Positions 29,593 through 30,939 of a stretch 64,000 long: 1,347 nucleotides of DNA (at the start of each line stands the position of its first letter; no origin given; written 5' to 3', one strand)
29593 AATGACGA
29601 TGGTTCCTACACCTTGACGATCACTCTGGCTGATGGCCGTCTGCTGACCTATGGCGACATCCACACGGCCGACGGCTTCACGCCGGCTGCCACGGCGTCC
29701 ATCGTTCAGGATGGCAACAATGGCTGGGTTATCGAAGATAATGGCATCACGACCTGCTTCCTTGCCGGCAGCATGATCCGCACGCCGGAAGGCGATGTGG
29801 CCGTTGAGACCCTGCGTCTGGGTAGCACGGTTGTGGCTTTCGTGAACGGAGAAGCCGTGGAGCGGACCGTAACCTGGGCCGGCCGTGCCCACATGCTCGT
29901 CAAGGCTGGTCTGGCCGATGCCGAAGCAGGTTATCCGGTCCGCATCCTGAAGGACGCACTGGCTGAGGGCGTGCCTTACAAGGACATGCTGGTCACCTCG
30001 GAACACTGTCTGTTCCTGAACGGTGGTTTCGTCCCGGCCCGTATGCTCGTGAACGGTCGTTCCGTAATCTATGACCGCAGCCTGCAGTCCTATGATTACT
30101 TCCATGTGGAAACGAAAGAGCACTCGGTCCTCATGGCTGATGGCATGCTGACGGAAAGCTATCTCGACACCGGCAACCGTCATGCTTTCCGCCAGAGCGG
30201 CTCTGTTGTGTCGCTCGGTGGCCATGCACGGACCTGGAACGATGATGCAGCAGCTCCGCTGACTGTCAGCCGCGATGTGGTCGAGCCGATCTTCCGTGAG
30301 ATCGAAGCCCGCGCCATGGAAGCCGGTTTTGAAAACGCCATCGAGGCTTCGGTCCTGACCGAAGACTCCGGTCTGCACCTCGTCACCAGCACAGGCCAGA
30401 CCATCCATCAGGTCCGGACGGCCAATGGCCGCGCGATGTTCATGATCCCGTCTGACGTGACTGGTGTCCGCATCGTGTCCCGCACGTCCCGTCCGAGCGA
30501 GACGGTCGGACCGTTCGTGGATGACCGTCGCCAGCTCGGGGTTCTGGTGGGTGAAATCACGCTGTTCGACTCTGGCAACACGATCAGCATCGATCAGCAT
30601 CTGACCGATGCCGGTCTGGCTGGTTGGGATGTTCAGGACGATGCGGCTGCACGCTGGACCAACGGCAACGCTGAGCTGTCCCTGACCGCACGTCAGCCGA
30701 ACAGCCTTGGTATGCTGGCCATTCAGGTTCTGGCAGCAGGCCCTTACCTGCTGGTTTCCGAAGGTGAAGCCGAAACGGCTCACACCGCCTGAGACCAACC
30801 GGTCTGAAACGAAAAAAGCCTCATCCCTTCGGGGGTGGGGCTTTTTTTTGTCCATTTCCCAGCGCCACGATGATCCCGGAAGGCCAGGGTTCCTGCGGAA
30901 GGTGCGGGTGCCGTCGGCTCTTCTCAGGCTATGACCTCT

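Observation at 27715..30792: Signal-peptide-less, TTG-initiated 1025-aa mosaic: two passenger-like beta-helix units fused to a Hint autoprocessing module and an unknown C-terminal domain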

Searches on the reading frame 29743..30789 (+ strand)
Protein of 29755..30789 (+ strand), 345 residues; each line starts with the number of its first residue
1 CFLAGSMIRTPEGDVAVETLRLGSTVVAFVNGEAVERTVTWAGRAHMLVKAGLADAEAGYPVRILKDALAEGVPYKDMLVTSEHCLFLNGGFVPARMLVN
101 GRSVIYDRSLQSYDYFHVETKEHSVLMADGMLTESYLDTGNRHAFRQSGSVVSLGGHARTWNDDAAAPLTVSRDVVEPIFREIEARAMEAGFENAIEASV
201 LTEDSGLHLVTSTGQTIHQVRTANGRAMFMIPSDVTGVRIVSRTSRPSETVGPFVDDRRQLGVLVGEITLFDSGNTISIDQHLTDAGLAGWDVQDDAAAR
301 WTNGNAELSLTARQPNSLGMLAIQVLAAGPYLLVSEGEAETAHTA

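Call 51: find_related_loci(query=A4, collection=genome_contigs, flank=10000)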
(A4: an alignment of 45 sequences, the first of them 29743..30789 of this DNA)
Query A4 (349 aa) in genome_contigs; peptide patterns used: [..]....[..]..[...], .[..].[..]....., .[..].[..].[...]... (x = any residue, [..] = any of these).
599 stretches matched a pattern (row limit reached: there are more); 592 encode a relative of the query (tblastn E <= 1e-3); the best 80 are kept; 80 distinct loci.
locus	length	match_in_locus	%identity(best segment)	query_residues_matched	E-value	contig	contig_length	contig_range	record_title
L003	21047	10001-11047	91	1-349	0e+0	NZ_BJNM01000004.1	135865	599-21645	Gluconobacter oxydans strain NBRC 14819 sequence004, whole genome shotgun sequence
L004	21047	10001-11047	87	1-349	0e+0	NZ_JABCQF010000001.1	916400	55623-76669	Gluconobacter potus strain R-71646 contig00001, whole genome shotgun sequence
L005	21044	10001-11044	87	1-349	0e+0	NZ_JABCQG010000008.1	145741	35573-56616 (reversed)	Gluconobacter vitians strain LMG 31484 contig00008, whole genome shotgun sequence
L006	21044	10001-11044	85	1-349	0e+0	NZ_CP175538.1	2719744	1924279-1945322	Gluconobacter roseus strain B4931_cRAD chromosome, complete genome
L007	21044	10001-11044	85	1-349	0e+0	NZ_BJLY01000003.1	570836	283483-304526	Gluconobacter roseus NBRC 3990 sequence03, whole genome shotgun sequence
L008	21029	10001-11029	83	1-343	0e+0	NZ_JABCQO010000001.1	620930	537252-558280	Gluconobacter cerevisiae strain LMG 27748 contig00001, whole genome shotgun sequence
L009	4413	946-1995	62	2-349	7e-152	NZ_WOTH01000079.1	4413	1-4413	Acetobacter estunensis strain LMG 1626 contig00079, whole genome shotgun sequence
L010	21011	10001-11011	60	4-340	8e-140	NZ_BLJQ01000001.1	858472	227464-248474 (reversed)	Gluconobacter sp. Gdi sequence001, whole genome shotgun sequence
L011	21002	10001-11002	63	5-336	4e-139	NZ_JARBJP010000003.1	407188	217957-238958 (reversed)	Brytella acorum strain LMG 32668 contig00003, whole genome shotgun sequence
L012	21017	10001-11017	59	5-343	1e-137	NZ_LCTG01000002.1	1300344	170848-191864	Gluconobacter oxydans strain NL71 Scaffold1_2, whole genome shotgun sequence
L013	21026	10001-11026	57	5-346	3e-135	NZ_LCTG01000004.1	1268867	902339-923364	Gluconobacter oxydans strain NL71 Scaffold1_4, whole genome shotgun sequence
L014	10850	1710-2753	58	5-349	7e-135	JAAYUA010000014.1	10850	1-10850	MAG: Acetobacter sp. isolate AS27yjCOA_120 7170_AS27, whole genome shotgun sequence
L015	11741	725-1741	57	1-335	4e-135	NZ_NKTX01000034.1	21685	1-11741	Komagataeibacter oboediens strain LMG 18849 NODE_34_length_21685_cov_86.2441_ID_30994, whole genome shotgun sequence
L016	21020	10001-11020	59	1-336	8e-133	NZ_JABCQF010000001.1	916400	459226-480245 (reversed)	Gluconobacter potus strain R-71646 contig00001, whole genome shotgun sequence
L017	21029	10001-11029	57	5-346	5e-132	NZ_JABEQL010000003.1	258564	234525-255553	Gluconacetobacter tumulicola strain LMG 27725 contig00003, whole genome shotgun sequence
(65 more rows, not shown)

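Call 87: search_dna_similar(query=window:29755-30789:+, collection=plasmids, mode=protein, max_rows=25, max_evalue=1e-10)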
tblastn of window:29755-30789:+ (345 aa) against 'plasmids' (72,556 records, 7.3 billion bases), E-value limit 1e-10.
Records with a match: 130; places in all: 200; records where one place covers at least 80% of the query: 59.
Best place of each record, by identity: 60-80% 3; <60% 127.
By first word of the organism name: Sinorhizobium 43; Acetobacter 41; Rhizobium 14; Gluconobacter 6; Phyllobacterium 5; Paracoccus 5; Pararhizobium 3; Antarctobacter 2; Commensalibacter 1; Neokomagataea 1; and 9 more.
By predicted mobility (MOB-suite, as given by PLSDB): mobilizable 63; non-mobilizable 48; conjugative 19.
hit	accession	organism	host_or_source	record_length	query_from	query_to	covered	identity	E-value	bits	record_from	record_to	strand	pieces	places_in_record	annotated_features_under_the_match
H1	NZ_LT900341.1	Gluconobacter oxydans 621H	-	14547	1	345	100%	62.2%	4e-144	457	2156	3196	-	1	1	Hint domain-containing protein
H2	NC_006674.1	Gluconobacter oxydans 621H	-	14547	1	345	100%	62.2%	4e-144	457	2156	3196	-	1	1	Hint domain-containing protein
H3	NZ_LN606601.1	Acetobacter senegalensis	-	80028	1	342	99%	59.2%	2e-130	417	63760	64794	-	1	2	Hint domain-containing protein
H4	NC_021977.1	Acetobacter pasteurianus 386B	-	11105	1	342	99%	59.2%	1e-128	412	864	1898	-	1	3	Hint domain-containing protein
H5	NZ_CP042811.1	Acetobacter oryzoeni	vinegar,vinegar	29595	1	342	99%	58.6%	4e-131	419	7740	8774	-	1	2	Hint domain-containing protein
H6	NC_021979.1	Acetobacter pasteurianus 386B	-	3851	1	333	97%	60.1%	3e-129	405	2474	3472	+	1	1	Hint domain-containing protein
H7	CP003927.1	Gluconobacter oxydans H24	-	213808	1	333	97%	59.5%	9e-126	404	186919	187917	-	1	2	outer membrane protein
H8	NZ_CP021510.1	Acetobacter pasteurianus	cell culture,food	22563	1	339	98%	58.0%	9e-129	412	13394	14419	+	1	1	Hint domain-containing protein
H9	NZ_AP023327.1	Acetobacter aceti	-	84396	1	345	100%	56.9%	1e-123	398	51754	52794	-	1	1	Hint domain-containing protein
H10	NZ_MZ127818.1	Gluconobacter oxydans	-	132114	1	345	100%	56.3%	3e-121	391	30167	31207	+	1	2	Hint domain-containing protein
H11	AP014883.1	Acetobacter pasteurianus NBRC 101655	-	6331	1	332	96%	57.7%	5e-125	402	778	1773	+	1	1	outer membrane protein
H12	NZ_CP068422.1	Gluconobacter sphaericus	single cell,Campbell Early grape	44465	1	333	97%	57.4%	1e-125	404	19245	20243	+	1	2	Hint domain-containing protein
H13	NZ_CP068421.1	Gluconobacter sphaericus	single cell,Campbell Early grape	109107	1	333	97%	57.2%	6e-123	396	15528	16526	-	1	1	Hint domain-containing protein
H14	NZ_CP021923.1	Acetobacter pasteurianus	cell culture,food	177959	1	336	97%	54.1%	1e-109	358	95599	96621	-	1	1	Hint domain-containing protein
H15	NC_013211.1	Acetobacter pasteurianus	-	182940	1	336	97%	54.1%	1e-109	358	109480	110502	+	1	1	Hint domain-containing protein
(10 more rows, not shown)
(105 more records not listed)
